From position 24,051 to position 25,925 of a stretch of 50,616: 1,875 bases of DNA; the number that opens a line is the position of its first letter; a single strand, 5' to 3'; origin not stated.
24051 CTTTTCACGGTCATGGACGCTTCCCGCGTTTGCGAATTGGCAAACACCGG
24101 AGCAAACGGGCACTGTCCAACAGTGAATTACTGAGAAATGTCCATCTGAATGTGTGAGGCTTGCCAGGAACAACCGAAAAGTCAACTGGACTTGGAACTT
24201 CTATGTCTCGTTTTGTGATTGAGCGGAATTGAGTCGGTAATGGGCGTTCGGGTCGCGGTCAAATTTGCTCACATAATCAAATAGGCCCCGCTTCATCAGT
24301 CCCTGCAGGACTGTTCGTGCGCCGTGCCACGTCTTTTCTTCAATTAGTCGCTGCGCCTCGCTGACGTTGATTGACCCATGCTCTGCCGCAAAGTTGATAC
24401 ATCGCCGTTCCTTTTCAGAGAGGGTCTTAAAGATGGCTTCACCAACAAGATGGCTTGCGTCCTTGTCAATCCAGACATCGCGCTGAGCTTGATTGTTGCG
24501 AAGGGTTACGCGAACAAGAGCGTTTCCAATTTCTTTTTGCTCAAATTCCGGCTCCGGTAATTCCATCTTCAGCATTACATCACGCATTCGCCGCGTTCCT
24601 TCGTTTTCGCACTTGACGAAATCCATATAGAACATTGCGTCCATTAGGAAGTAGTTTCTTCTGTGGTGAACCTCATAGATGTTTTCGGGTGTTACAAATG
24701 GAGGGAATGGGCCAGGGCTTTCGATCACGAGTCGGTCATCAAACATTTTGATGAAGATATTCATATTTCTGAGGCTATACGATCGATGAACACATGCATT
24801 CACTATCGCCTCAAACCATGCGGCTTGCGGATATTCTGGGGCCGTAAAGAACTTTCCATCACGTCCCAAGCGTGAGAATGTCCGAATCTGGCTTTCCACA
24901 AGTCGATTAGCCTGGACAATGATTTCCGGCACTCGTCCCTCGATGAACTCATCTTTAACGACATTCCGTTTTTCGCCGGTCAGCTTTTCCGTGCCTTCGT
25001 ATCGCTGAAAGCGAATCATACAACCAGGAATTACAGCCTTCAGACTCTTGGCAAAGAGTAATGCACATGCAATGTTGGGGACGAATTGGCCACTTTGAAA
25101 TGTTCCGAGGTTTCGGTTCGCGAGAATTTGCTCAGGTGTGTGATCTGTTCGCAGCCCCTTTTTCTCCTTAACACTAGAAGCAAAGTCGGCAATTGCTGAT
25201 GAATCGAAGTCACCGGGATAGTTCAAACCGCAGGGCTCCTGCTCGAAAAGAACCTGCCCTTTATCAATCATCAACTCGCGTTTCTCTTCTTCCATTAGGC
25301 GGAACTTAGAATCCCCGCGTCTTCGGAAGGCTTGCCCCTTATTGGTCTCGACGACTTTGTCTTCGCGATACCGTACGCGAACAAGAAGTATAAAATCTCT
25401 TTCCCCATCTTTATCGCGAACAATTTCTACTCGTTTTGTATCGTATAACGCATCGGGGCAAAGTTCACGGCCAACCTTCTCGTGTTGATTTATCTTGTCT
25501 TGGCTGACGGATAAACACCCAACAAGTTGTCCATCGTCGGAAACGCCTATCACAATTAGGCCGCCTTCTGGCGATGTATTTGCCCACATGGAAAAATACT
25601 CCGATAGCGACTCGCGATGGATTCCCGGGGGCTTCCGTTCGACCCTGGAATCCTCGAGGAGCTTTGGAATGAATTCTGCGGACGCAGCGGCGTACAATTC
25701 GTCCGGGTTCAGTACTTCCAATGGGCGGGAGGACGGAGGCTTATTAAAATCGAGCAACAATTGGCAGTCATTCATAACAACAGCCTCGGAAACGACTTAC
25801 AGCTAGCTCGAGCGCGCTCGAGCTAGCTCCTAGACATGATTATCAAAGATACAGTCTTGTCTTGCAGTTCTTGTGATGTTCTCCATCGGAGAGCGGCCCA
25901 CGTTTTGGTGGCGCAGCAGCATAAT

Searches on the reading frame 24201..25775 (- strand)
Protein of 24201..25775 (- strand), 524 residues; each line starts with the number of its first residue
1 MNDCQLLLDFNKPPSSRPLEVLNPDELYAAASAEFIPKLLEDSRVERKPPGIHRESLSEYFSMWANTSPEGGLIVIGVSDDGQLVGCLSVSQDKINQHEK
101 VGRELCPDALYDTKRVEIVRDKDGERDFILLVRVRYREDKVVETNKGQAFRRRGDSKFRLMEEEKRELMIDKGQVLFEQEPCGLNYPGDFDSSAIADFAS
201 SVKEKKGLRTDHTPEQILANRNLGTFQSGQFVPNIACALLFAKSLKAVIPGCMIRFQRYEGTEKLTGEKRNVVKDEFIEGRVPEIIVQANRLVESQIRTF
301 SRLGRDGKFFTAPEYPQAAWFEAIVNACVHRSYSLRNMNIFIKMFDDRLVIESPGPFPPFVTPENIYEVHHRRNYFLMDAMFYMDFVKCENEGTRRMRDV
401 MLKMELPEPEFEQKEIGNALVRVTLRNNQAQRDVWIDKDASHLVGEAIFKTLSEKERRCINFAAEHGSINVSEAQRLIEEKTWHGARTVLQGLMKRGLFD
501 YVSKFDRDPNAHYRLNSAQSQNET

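Call 102: search_protein_families(library=pfam, proteins=[window:24201-25775:-], max_evalue=0.001)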
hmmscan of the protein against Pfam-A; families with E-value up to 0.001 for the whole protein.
window:24201-25775:- (524 aa): 2 families
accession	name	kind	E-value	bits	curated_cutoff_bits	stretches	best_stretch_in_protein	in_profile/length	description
PF13749.12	HATPase_c_4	-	4.9e-17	62.2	26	1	339-415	3-82/89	Putative ATP-dependent DNA helicase recG C-terminal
PF04326.19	SLFN_AlbA_2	-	3.8e-11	44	25.3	1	41-159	1-116/118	Schlafen, AlbA_2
